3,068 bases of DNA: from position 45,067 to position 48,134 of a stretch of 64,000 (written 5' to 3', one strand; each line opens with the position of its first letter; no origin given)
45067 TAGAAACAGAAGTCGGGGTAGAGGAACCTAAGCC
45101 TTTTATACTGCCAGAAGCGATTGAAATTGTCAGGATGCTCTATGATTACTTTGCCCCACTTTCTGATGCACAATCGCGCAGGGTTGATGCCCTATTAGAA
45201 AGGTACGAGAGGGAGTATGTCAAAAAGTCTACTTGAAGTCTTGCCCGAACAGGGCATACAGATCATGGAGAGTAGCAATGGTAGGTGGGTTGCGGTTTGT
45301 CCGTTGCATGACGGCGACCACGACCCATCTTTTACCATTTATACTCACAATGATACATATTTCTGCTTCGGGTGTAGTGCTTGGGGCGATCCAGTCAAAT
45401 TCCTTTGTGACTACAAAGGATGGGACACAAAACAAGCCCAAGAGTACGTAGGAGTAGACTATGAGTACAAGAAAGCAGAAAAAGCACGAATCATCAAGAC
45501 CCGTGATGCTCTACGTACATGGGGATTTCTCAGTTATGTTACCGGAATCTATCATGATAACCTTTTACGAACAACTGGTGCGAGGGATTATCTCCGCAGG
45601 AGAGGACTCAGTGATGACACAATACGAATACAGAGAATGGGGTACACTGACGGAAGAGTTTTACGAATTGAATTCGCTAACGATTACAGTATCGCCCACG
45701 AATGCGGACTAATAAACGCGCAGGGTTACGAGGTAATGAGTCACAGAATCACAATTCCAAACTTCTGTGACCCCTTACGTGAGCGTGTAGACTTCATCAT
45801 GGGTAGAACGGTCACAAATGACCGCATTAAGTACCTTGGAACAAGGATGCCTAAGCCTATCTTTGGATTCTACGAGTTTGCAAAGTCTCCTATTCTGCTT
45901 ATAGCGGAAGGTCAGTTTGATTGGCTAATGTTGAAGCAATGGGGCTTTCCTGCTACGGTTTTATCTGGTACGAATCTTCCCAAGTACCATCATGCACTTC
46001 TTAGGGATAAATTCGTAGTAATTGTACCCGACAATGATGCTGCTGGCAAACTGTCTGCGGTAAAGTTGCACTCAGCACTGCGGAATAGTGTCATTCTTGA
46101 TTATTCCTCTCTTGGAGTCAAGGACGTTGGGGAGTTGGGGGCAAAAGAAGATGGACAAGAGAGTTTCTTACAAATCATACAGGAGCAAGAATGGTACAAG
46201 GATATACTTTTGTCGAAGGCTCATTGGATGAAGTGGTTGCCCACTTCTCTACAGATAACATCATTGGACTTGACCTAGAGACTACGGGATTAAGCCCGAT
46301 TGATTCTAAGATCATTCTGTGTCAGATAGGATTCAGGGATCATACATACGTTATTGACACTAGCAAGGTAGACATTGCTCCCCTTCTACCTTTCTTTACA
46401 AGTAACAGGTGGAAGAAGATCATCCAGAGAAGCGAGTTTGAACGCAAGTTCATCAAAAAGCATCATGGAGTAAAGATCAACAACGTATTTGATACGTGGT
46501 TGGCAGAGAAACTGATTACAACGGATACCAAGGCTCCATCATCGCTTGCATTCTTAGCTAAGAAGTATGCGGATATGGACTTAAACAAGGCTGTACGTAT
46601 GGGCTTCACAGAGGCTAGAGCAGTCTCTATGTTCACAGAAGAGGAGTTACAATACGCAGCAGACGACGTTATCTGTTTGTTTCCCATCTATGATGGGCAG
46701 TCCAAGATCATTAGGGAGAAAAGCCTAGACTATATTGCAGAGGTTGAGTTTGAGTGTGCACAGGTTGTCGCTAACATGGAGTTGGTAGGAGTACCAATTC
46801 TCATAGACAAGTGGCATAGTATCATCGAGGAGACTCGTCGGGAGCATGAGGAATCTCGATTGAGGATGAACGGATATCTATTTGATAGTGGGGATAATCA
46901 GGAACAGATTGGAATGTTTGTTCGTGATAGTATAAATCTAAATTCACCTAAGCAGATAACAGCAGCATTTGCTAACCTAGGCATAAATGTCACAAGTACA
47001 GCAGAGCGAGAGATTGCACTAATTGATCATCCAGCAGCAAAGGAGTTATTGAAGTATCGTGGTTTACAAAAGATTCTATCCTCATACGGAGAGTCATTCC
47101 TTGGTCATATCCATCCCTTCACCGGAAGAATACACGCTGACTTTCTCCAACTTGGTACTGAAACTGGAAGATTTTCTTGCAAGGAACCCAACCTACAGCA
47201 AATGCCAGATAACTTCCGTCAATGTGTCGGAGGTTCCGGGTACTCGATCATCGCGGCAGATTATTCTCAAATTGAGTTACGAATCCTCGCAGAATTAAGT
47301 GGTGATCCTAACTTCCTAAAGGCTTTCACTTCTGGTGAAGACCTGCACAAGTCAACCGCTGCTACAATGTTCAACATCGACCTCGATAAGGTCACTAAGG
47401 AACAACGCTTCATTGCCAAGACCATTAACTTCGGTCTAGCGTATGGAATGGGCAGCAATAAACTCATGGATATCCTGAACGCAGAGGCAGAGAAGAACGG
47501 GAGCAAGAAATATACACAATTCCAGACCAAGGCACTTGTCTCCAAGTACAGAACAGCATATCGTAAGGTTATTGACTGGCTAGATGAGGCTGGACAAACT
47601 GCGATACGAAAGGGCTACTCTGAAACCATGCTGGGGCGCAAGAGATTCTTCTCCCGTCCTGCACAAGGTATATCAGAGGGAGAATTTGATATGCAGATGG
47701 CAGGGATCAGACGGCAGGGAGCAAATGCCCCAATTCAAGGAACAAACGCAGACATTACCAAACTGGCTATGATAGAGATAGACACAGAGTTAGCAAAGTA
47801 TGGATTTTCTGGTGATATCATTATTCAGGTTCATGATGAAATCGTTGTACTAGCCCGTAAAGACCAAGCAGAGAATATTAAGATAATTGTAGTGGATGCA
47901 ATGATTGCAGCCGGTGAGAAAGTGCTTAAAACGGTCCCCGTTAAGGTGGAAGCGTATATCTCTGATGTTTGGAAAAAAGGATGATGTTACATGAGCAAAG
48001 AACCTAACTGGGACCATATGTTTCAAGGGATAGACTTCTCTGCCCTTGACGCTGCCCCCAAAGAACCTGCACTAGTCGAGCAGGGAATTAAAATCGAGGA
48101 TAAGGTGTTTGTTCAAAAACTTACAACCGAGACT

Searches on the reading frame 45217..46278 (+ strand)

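Call 10: search_protein_families(library=phrogs, proteins=[window:45217-46278:+])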
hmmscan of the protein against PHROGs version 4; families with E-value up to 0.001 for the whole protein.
window:45217-46278:+ (353 aa): 10 families
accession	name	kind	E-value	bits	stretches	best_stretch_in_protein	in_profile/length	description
phrog_47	-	DNA, RNA and nucleotide metabolism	2e-30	107.1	1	5-326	31-349/947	DNA primase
phrog_6444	-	DNA, RNA and nucleotide metabolism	1.3e-28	101.1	1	21-283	33-321/577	DNA primase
phrog_11992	-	unknown function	2.4e-12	48.4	1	21-88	25-89/177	-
phrog_18097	-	DNA, RNA and nucleotide metabolism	2.9e-10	41.1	1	24-74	33-82/199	DNA primase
phrog_849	-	DNA, RNA and nucleotide metabolism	4.2e-09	36.9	1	121-311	148-331/435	DNA primase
phrog_510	-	DNA, RNA and nucleotide metabolism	2.8e-08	34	1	5-148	26-179/667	DNA primase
phrog_239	-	DNA, RNA and nucleotide metabolism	5.8e-07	29.8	1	211-326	179-315/801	DNA primase/helicase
phrog_26824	-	unknown function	2e-06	27.2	1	19-90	21-95/868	-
phrog_6088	-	DNA, RNA and nucleotide metabolism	7.5e-06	25.6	0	227-288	190-257/772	DNA primase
phrog_360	-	DNA, RNA and nucleotide metabolism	2.6e-05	25.3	1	24-75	29-80/133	DNA primase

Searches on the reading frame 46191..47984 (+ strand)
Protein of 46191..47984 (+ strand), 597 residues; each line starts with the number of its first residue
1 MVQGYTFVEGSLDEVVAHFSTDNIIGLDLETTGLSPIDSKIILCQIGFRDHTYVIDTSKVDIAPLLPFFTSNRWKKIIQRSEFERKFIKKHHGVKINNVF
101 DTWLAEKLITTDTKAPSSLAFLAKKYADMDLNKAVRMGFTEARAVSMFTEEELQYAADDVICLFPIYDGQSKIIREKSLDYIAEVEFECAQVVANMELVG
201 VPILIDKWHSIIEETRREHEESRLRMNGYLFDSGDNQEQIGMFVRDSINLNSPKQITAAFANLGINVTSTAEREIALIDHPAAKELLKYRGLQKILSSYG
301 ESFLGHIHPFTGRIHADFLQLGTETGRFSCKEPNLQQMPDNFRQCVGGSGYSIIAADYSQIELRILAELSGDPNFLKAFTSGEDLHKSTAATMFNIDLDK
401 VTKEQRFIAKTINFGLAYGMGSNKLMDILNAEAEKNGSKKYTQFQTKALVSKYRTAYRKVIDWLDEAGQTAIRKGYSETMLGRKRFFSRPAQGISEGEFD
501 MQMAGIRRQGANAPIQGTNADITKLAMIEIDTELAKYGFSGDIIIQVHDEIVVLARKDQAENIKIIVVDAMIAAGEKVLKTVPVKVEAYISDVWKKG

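Call 10: search_protein_families(library=phrogs, proteins=[window:46191-47984:+])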
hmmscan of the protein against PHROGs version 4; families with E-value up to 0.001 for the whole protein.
window:46191-47984:+ (597 aa): 10 families
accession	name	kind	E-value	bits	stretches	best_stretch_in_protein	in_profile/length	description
phrog_17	-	DNA, RNA and nucleotide metabolism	1.1e-106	359.3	1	21-596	669-1232/1445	DNA polymerase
phrog_2573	-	DNA, RNA and nucleotide metabolism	5.2e-37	128.8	1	349-581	15-255/336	DNA polymerase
phrog_10285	-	DNA, RNA and nucleotide metabolism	4.8e-23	82.7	1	349-596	53-320/321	DNA polymerase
phrog_5995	-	DNA, RNA and nucleotide metabolism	7.1e-23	82.4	1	441-572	19-145/236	DNA polymerase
phrog_15971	-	DNA, RNA and nucleotide metabolism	2.3e-20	74.1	1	311-595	121-373/376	DNA polymerase I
phrog_12241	-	DNA, RNA and nucleotide metabolism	1.9e-14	54.5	1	83-339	205-494/502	DNA polymerase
phrog_23226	-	DNA, RNA and nucleotide metabolism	2.1e-07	30.8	1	312-400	292-388/611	DNA polymerase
phrog_31382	-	DNA, RNA and nucleotide metabolism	1.1e-05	25.5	0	270-330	338-395/427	3'-5' exonuclease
phrog_7766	-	DNA, RNA and nucleotide metabolism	0.00031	21.2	1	515-596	112-185/186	DNA polymerase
phrog_22619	-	DNA, RNA and nucleotide metabolism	0.00035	19.8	0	405-564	697-859/954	DNA polymerase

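Call 12: search_dna_similar(query=window:46191-47984:+, collection=phages, mode=protein, max_rows=15)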
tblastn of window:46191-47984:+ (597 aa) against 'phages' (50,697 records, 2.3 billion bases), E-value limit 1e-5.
The search stops at 5000 records and this limit was reached: more records match than are counted here, and every count below describes the 5000 best-scoring records only.
Records with a match: at least 5000; places in all: 5003; records where one place covers at least 80% of the query: 1515.
Best place of each record, by identity: <60% 5000.
By first word of the organism name: Mycobacterium 1390; Vibrio 514; Staphylococcus 344; Microbacterium 331; Escherichia 269; Bacillus 261; Arthrobacter 204; Salmonella 174; Pseudomonas 166; Enterococcus 146; and 111 more.
By host as written in the record: Mycobacterium smegmatis mc2 155 1002; - 691; Mycobacterium smegmatis mc#155 199; Microbacterium foliorum NRRL B-24224 147; Microbacterium foliorum NRRL B-24224 SEA 136; Arthrobacter sp. ATCC 21022 116; Staphylococcus aureus 113; Escherichia coli 81; and 744 more.
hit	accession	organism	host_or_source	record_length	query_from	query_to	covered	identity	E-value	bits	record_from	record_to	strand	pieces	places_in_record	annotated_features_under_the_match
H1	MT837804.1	Bacteriophage sp.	human fecal samples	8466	3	594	99%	28.8%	1e-53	203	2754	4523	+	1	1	record has no annotation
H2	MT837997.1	Bacteriophage sp.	human fecal samples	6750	18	594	97%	29.2%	1e-54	206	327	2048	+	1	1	record has no annotation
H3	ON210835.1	Bacillus phage 268TH002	Bacillus subtilis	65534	8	597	99%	28.2%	5e-38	157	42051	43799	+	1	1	61: DNA polymerase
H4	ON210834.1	Bacillus phage 268TH007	Bacillus subtilis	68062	8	597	99%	28.2%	5e-38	157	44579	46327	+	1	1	65: DNA polymerase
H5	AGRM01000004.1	Salmonella enterica subsp. houtenae str. ATCC BAA-1581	Homo sapiens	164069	11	558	92%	30.2%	4e-50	193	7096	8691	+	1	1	DNA-directed DNA polymerase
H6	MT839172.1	Bacteriophage sp.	human fecal samples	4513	9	574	95%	28.9%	4e-56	210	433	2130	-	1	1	record has no annotation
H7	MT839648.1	Bacteriophage sp.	human fecal samples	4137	14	571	93%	28.7%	1e-54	206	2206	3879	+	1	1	record has no annotation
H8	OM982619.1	Pseudomonas phage Almagne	Pseudomonas syringae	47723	10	597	98%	27.1%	4e-30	132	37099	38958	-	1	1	DNA polymerase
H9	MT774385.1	uncultured phage cr108_1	human feces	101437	7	594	98%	27.0%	1e-41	167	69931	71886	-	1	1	DNA polymerase I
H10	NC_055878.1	uncultured phage cr108_1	human feces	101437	7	594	98%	27.0%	1e-41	167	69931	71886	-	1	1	DNA polymerase I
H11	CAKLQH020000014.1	Acinetobacter phage MD-2021a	not known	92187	26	594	95%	27.9%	7e-51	195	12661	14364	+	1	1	polA: DNA polymerase I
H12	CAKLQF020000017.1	Acinetobacter phage MD-2021a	not known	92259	26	594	95%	27.9%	7e-51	195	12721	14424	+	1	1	polA: DNA polymerase I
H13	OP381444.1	Clostridium phage P21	Clostridium perfringens ZWCP 21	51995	23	594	96%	27.5%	1e-35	149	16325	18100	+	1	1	hypothetical protein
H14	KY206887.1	Clostridium phage Clo-PEP-1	Clostridium perfringens i-1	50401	23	594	96%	27.5%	1e-35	149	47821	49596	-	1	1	DNA polymerase I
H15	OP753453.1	Clostridium phage E1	Clostridium perfringens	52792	23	594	96%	27.5%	1e-35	149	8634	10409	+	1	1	DNA polymerase I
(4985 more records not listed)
